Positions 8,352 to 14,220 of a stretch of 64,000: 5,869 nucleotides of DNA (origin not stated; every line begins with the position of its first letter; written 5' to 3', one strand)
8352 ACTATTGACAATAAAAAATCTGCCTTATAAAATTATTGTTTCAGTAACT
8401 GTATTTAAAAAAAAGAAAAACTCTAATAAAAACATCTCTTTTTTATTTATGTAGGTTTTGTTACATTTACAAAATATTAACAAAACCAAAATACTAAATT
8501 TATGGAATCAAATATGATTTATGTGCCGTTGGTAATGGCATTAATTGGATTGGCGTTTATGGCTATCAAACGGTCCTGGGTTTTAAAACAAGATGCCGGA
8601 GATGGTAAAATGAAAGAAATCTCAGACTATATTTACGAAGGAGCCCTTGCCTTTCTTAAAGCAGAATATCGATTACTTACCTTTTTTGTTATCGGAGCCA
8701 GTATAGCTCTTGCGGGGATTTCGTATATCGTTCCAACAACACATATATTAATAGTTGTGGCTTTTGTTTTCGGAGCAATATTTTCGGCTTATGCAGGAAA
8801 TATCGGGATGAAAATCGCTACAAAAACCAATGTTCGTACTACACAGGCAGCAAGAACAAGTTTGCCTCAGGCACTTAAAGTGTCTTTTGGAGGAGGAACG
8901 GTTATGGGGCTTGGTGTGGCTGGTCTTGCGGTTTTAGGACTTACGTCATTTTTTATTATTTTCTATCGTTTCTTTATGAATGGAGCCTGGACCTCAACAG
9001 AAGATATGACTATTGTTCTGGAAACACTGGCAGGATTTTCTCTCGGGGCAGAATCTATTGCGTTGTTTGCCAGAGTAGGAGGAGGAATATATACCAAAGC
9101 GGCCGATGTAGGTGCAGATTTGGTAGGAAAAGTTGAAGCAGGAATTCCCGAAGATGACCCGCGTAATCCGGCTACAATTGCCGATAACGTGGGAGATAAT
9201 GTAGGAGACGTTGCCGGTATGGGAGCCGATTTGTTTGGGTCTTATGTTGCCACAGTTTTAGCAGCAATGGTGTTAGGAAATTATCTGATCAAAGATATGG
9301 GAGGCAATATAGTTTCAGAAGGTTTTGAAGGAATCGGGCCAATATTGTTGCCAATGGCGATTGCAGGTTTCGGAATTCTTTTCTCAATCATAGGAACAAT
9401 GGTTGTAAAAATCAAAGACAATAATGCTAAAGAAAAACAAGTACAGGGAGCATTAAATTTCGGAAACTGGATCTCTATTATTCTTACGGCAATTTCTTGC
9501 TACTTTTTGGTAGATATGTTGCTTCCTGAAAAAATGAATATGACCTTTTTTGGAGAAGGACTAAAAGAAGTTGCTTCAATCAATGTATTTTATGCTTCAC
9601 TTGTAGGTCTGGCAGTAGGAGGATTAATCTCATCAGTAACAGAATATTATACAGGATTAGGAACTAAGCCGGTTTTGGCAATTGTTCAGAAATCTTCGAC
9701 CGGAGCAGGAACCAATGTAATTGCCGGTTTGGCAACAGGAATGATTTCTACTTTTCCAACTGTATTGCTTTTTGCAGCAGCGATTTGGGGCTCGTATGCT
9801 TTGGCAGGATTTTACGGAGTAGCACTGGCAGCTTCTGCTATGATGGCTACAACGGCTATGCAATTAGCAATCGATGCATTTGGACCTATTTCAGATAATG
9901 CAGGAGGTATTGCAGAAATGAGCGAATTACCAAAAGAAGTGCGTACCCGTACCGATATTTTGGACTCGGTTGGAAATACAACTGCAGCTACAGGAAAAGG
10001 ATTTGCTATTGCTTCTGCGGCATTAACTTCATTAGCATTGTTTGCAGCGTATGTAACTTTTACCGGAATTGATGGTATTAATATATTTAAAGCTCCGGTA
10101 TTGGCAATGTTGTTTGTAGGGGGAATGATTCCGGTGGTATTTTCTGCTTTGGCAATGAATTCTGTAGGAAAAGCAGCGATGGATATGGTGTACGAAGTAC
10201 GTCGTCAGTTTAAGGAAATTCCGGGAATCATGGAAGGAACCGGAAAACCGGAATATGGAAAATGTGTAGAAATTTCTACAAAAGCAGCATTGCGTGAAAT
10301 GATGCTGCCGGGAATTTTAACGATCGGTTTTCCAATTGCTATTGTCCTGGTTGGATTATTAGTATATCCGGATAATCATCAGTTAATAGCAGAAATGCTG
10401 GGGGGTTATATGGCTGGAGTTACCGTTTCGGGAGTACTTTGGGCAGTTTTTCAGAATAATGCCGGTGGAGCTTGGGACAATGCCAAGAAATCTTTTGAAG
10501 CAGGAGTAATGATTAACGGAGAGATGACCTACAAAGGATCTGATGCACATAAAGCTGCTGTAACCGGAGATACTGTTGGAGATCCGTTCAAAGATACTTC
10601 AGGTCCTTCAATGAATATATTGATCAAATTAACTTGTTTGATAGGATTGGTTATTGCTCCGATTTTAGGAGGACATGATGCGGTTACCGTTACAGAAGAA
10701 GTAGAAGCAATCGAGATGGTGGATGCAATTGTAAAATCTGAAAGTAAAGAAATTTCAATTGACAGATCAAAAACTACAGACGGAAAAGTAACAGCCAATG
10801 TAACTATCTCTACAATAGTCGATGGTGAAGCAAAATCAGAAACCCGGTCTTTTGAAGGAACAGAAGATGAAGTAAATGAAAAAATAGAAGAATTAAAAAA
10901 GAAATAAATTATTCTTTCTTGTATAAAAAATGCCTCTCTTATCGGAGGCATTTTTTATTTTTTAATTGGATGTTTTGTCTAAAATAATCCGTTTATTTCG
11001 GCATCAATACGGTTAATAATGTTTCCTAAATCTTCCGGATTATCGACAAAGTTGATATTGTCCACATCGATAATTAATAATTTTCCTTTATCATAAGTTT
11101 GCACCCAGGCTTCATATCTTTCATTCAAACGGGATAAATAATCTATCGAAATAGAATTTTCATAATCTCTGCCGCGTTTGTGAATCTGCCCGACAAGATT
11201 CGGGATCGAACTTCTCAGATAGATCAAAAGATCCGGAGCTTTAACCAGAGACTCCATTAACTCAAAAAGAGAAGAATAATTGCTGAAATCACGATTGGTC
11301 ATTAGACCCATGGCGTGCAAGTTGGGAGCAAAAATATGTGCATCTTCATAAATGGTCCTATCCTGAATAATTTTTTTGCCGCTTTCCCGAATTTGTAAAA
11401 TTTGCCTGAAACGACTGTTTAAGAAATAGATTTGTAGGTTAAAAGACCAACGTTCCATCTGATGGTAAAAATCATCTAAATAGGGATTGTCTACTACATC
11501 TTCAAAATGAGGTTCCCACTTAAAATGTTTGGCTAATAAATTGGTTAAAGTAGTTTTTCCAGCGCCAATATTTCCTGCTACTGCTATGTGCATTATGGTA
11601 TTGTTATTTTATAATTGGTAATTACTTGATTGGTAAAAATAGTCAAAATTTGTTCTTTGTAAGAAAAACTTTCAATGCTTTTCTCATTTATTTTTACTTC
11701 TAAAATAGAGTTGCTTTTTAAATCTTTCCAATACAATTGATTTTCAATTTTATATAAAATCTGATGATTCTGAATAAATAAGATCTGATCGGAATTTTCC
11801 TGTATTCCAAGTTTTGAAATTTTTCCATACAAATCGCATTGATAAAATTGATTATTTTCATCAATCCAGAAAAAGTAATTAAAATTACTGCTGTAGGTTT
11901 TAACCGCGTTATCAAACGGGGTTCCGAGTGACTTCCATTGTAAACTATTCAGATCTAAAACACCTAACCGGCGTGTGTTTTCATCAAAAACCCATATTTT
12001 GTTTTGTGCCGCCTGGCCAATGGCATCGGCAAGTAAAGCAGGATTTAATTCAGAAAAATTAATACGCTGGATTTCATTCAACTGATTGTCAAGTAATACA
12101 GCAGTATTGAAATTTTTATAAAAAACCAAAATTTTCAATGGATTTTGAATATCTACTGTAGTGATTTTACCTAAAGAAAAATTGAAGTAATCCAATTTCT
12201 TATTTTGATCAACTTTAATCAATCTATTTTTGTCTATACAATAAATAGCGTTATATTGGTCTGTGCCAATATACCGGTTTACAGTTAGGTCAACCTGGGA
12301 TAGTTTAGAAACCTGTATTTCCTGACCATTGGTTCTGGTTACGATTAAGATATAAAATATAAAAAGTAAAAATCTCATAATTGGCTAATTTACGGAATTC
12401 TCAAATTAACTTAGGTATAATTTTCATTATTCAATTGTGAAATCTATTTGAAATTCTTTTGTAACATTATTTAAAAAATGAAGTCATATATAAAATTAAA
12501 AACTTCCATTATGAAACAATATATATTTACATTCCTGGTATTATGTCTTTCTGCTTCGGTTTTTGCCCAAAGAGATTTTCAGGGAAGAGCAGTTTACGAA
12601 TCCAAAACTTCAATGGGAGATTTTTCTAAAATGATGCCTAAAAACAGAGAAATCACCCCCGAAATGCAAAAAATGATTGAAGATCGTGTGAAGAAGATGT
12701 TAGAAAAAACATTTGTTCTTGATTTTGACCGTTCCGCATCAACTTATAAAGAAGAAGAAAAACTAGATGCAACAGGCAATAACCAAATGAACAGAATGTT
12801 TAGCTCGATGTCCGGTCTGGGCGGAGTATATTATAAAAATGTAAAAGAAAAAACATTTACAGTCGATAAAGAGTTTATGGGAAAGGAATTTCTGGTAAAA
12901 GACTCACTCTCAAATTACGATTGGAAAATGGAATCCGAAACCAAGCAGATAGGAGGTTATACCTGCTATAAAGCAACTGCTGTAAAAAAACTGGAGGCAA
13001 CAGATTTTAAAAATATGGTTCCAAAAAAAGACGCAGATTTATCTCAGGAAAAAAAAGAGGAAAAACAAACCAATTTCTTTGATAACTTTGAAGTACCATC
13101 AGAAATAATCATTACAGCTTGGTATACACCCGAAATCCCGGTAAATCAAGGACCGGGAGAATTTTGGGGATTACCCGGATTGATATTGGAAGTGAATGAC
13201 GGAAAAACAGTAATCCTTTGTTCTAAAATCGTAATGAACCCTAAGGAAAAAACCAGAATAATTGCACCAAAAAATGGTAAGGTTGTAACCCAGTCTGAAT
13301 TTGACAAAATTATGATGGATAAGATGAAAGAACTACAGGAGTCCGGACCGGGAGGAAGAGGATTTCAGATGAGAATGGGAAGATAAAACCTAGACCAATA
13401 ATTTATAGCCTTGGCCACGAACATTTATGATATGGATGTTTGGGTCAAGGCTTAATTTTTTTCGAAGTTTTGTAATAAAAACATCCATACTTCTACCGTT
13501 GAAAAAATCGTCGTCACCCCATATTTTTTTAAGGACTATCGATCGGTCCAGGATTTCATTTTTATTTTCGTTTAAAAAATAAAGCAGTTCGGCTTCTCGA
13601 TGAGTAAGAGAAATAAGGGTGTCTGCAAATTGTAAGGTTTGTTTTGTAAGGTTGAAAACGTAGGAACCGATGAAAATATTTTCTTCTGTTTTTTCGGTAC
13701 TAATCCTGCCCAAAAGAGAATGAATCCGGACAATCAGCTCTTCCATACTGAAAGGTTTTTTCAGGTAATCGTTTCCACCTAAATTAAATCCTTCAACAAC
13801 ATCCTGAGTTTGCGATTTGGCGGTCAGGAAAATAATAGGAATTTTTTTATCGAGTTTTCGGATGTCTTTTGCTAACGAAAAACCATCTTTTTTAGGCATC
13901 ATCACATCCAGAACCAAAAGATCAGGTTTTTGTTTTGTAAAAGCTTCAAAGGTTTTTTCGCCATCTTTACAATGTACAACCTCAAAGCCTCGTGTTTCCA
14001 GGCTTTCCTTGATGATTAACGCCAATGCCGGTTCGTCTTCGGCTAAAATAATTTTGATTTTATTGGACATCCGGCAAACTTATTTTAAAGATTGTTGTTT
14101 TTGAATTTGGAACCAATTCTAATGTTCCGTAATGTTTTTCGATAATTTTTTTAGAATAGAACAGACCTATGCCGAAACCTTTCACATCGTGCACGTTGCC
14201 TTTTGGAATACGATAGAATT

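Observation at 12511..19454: GLPGLI - two-component system - GLPGLI - outer-membrane barrel module of unknown function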

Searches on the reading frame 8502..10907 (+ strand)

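Call 3: search_protein_families(library=pfam, proteins=[window:8502-10907:+], max_evalue=0.01)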
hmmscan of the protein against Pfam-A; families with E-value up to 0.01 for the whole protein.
window:8502-10907:+ (801 aa): 1 family
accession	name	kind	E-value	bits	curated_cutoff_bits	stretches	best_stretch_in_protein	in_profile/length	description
PF03030.21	H_PPase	-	4.2e-254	845.5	29.7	1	14-718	1-645/645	Inorganic H+ pyrophosphatase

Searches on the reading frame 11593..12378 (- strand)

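Call 3: search_protein_families(library=pfam, proteins=[window:11593-12378:-], max_evalue=0.01)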
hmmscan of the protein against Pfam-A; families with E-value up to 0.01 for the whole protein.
window:11593-12378:- (261 aa): 0 families

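Call 4: search_protein_families(library=ncbifam, proteins=[window:11593-12378:-], max_evalue=0.01)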
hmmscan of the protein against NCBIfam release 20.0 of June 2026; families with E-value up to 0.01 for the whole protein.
window:11593-12378:- (261 aa): 0 families

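Call 29: search_protein_families(library=pfam, proteins=[window:11593-12378:-], max_evalue=10)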
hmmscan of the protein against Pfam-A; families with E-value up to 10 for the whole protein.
window:11593-12378:- (261 aa): 2 families
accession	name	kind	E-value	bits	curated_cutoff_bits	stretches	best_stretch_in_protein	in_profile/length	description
PF23756.1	Beta-prop_HPS5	-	0.037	13.7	34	1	165-220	109-164/328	HPS5 beta propeller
PF22783.1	BapA_N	-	0.2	11.8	27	0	220-247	24-51/123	BapA, prefix-like domain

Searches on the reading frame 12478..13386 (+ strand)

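Call 3: search_protein_families(library=pfam, proteins=[window:12478-13386:+], max_evalue=0.01)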
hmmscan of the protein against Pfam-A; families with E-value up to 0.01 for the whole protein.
window:12478-13386:+ (302 aa): 2 families
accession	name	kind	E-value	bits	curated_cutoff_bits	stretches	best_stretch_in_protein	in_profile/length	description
PF09697.16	Porph_ging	-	8e-31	106.9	25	1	149-238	1-81/81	Protein of unknown function (Porph_ging)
PF22252.2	PNGase_F-II_N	-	1.4e-05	25.2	27.6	0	142-168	73-99/173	N-glycanase peptide, N-terminal domain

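Call 4: search_protein_families(library=ncbifam, proteins=[window:12478-13386:+], max_evalue=0.01)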
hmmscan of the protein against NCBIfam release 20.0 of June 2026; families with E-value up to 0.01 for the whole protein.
window:12478-13386:+ (302 aa): 1 family
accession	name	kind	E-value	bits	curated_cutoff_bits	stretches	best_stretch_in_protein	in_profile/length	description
TIGR01200.1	GLPGLI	subfamily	1.2e-55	188.8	50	1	16-282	3-228/229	GLPGLI family protein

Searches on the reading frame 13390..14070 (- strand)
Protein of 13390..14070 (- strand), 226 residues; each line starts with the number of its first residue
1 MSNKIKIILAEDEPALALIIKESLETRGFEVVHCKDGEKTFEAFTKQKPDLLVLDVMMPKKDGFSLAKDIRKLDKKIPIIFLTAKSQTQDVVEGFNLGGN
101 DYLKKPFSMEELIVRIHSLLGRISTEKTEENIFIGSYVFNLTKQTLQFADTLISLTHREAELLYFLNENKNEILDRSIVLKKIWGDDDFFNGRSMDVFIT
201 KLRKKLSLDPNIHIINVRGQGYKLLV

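Call 3: search_protein_families(library=pfam, proteins=[window:13390-14070:-], max_evalue=0.01)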
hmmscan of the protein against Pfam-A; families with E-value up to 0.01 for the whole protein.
window:13390-14070:- (226 aa): 2 families
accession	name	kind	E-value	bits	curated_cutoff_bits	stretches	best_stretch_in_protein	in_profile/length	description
PF00072.30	Response_reg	-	1.5e-29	102.8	30.2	1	7-116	1-110/111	Response regulator receiver domain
PF00486.34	Trans_reg_C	-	1.6e-18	67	26.2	1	153-224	4-77/77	Transcriptional regulatory protein, C terminal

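Call 4: search_protein_families(library=ncbifam, proteins=[window:13390-14070:-], max_evalue=0.01)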
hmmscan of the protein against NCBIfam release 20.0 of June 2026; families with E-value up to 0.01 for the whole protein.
window:13390-14070:- (226 aa): 103 families (the best 25 are shown)
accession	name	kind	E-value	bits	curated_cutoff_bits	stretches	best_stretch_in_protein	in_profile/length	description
NF051850.1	RespRegRprY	equivalog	2.5e-85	285.6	370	1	1-225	1-227/234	response regulator transcription factor RprY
NF053854.1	RespRegPhoBBctds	equivalog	1.3e-53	181.7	270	1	7-224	1-224/225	two-component system response regulator PhoB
TIGR02154.1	PhoB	equivalog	6.1e-52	176.2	296.2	1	6-224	4-225/226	phosphate regulon transcriptional regulator PhoB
NF040689.1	MtrAB_MtrA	equivalog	3.5e-51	173.7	300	1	7-223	1-217/219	MtrAB system response regulator MtrA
NF045944.1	ResRegRpaBCyano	equivalog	1.1e-50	172.2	330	1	9-223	2-226/229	response regulator transcription factor RpaB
NF040534.1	resp_reg_YycF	equivalog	2.5e-47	161.1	340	1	6-223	2-226/231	response regulator YycF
NF041733.1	resp_reg_CseB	equivalog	1.2e-41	142.5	350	1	6-224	2-226/228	two-component system response regulator CseB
NF008296.0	PRK11083.1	equivalog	6.1e-41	140.3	273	1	4-224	3-225/228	two-component system response regulator CreB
NF033120.0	vanR_FM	exception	3.8e-40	138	460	1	4-223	3-228/231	vancomycin resistance response regulator transcription factor, VanR-F/VanR-M family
NF012023.0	PRK15479.1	equivalog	2.2e-39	135.3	337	1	6-224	2-217/224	transcriptional regulator TctD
TIGR01387.1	cztR_silR_copR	subfamily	4e-39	134.5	279.2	1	7-224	1-218/218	heavy metal response regulator transcription factor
NF008034.0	PRK10766.1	equivalog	1.3e-38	132.9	275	1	5-224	3-226/231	two-component system response regulator TorR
NF007005.1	PRK09468.1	equivalog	2.4e-38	131.9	331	1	4-223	3-230/237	osmolarity response regulator transcription factor OmpR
NF041734.1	resp_reg_RppA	equivalog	3.5e-38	131.2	250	1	6-224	2-227/229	two-component system response regulator RppA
NF008199.0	PRK10955.1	equivalog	2.5e-37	129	341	1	6-224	3-228/232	envelope stress response regulator transcription factor CpxR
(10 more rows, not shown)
